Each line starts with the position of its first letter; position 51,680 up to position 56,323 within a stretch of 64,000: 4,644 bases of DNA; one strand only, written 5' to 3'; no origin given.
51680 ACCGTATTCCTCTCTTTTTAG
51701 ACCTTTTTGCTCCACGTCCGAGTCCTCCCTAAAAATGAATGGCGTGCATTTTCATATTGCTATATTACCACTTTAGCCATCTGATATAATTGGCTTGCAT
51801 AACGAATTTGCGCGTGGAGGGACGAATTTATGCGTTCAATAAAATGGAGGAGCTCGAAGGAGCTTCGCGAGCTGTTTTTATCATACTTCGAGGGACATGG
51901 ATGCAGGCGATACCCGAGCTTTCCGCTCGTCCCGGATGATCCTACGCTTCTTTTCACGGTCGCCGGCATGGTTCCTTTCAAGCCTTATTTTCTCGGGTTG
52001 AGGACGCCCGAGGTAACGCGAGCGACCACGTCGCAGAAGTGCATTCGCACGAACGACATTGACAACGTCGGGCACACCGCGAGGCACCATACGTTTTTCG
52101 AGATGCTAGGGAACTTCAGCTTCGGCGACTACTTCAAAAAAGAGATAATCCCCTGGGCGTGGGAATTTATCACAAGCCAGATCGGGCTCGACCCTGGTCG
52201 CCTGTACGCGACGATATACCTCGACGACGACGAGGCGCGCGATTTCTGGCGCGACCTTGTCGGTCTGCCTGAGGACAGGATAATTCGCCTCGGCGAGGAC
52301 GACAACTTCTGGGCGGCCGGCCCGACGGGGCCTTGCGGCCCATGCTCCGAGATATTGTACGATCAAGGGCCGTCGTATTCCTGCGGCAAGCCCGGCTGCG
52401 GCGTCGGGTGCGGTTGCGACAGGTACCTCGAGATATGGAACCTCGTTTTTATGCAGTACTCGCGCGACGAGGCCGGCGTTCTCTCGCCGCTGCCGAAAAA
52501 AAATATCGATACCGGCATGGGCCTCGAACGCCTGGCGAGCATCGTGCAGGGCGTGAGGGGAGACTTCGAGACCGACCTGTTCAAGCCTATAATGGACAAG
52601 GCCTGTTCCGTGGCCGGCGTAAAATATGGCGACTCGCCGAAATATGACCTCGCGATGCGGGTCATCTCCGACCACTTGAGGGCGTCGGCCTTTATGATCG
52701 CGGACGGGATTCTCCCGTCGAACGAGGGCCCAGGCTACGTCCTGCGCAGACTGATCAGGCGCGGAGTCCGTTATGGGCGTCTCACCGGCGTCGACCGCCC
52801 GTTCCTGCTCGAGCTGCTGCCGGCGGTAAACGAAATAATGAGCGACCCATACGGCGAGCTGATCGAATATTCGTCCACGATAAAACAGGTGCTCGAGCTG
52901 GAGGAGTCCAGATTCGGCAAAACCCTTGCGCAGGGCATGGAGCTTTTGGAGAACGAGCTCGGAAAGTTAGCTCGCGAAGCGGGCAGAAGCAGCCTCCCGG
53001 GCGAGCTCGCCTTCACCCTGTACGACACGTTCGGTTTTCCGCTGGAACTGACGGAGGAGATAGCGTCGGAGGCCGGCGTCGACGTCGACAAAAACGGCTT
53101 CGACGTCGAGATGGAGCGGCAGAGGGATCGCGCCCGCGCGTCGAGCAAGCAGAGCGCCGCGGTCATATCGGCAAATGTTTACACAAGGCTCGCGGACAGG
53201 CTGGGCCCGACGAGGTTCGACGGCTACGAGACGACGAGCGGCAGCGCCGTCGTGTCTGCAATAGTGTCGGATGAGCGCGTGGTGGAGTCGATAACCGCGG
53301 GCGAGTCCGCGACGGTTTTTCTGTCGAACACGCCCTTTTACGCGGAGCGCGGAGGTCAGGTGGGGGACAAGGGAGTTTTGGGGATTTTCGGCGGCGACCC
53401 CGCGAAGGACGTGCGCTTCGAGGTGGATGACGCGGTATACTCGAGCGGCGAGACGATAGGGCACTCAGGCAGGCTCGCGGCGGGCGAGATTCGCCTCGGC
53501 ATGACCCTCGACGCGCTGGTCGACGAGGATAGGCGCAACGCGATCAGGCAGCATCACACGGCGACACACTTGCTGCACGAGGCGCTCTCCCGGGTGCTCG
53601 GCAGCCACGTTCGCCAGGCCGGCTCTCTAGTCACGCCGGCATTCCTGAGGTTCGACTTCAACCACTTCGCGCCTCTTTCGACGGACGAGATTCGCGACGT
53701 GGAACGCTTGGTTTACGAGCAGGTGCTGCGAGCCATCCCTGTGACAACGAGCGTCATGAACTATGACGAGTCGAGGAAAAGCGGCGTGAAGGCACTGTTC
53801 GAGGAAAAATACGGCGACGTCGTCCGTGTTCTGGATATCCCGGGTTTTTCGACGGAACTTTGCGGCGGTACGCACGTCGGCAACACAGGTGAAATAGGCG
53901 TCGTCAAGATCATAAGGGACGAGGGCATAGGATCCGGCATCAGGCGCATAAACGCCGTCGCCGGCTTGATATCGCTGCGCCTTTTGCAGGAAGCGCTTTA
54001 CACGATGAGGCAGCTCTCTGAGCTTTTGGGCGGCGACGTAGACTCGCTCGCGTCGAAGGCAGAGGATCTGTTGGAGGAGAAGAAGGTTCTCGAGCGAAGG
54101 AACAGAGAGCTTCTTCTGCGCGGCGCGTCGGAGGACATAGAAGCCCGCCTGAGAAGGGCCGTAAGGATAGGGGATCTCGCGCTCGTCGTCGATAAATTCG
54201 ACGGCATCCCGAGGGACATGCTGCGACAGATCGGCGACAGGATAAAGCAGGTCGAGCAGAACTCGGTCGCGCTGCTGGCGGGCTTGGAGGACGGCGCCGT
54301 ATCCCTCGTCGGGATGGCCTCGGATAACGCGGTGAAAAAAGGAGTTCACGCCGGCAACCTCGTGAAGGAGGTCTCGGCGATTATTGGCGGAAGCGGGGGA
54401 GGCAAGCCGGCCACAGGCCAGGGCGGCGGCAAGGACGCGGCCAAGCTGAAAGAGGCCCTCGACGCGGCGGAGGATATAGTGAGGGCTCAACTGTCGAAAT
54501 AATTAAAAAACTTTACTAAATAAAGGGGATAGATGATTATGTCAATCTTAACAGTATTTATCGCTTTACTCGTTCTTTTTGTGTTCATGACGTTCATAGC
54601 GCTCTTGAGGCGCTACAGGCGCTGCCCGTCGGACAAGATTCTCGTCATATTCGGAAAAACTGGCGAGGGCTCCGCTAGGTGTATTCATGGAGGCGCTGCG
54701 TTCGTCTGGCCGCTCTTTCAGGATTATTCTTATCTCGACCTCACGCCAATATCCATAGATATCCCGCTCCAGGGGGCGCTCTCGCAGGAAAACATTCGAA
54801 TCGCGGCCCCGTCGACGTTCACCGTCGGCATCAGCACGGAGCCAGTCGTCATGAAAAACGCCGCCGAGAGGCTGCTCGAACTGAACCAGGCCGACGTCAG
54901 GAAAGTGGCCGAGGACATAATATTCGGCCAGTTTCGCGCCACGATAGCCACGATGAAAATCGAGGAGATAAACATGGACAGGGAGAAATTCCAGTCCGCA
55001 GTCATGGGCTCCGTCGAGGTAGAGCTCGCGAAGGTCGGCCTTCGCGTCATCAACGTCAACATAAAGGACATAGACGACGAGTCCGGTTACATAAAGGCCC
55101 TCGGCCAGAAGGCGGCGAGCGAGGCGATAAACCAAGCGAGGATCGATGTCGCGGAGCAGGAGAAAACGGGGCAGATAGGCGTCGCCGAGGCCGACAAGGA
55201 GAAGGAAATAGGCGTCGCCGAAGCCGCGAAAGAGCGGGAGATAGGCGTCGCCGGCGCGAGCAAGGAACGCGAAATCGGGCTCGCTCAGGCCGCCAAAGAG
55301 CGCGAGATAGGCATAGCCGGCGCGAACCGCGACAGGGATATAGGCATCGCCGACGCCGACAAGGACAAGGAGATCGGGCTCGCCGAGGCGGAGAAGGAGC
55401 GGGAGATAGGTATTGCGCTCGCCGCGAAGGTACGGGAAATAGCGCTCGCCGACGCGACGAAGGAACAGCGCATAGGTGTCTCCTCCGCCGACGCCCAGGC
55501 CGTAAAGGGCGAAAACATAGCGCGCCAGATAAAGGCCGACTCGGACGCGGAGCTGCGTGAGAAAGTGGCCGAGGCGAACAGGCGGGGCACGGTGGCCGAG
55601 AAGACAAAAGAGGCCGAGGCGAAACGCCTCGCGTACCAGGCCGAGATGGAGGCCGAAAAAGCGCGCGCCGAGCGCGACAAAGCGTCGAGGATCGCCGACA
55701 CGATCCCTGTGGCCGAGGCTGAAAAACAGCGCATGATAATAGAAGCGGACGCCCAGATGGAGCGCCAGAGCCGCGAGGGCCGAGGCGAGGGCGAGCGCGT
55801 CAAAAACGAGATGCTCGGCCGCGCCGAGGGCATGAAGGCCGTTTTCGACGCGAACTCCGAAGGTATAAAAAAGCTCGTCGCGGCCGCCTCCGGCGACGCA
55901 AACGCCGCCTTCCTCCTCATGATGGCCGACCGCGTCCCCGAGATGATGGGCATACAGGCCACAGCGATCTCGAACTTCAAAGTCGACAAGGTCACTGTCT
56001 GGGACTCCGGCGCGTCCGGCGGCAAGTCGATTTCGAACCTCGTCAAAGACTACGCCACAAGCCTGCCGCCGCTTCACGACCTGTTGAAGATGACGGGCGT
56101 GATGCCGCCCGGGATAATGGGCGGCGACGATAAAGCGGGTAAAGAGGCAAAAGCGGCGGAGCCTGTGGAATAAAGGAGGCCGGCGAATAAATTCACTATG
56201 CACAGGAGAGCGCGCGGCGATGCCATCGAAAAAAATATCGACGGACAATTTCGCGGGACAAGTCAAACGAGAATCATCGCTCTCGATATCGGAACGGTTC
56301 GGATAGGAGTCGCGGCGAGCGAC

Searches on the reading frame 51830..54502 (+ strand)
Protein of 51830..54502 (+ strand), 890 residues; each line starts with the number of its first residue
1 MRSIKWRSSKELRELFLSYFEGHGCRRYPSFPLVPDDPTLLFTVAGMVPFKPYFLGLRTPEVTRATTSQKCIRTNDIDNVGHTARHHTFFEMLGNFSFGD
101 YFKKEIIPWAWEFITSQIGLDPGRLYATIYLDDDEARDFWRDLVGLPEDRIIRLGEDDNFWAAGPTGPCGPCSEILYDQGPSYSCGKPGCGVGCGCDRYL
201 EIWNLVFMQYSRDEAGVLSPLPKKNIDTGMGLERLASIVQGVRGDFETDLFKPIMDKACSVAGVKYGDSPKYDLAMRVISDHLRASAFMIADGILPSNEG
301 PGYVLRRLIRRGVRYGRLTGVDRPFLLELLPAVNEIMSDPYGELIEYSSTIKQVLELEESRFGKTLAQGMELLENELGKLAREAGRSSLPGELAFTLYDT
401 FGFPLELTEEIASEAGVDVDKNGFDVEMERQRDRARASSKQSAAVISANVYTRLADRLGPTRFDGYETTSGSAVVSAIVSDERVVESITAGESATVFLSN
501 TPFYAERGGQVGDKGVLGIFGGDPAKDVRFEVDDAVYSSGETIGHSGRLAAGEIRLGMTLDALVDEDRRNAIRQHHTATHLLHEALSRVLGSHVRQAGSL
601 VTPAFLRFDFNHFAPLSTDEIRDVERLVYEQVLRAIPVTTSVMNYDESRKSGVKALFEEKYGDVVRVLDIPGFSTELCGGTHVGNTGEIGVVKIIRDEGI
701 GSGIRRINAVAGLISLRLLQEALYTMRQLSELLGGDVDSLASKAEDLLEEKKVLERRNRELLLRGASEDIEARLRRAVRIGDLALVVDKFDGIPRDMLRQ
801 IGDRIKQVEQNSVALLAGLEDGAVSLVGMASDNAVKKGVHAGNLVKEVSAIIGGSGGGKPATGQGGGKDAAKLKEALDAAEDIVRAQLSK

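Call 8: search_protein_families(library=pfam, proteins=[window:51830-54502:+], max_evalue=0.00001)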
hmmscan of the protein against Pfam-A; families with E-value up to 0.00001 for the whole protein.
window:51830-54502:+ (890 aa): 3 families
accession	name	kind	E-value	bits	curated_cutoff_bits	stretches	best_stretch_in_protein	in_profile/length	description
PF01411.24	tRNA-synt_2c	-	1e-193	645.3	30.3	1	11-568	1-552/552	tRNA synthetases class II (A)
PF07973.19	tRNA_SAD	-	1.7e-16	60.3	24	1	665-708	1-44/44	Threonyl and Alanyl tRNA synthetase second additional domain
PF02272.25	DHHA1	-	6e-14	52.8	25.9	1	785-885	4-101/102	DHHA1 domain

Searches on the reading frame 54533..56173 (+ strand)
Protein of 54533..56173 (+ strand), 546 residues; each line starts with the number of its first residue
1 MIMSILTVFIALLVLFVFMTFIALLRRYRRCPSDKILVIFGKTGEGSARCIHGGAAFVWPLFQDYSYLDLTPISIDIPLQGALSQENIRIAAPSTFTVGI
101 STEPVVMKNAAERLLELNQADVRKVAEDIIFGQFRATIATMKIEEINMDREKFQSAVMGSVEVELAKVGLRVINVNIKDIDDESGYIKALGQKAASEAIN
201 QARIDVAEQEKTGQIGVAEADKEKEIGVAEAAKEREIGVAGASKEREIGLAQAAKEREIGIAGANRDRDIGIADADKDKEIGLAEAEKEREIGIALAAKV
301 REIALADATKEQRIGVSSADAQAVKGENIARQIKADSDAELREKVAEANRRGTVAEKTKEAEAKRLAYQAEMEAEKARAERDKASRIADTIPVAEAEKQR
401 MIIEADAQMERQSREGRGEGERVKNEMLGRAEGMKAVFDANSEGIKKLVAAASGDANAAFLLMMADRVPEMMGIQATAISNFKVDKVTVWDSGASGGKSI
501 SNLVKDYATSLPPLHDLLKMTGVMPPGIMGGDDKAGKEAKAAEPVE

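Call 8: search_protein_families(library=pfam, proteins=[window:54533-56173:+], max_evalue=0.00001)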
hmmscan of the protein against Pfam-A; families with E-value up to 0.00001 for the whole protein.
window:54533-56173:+ (546 aa): 1 family
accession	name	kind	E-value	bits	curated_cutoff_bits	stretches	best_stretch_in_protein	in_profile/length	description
PF01145.31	Band_7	-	2.4e-28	99.8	23.6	1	33-211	5-176/176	SPFH domain / Band 7 family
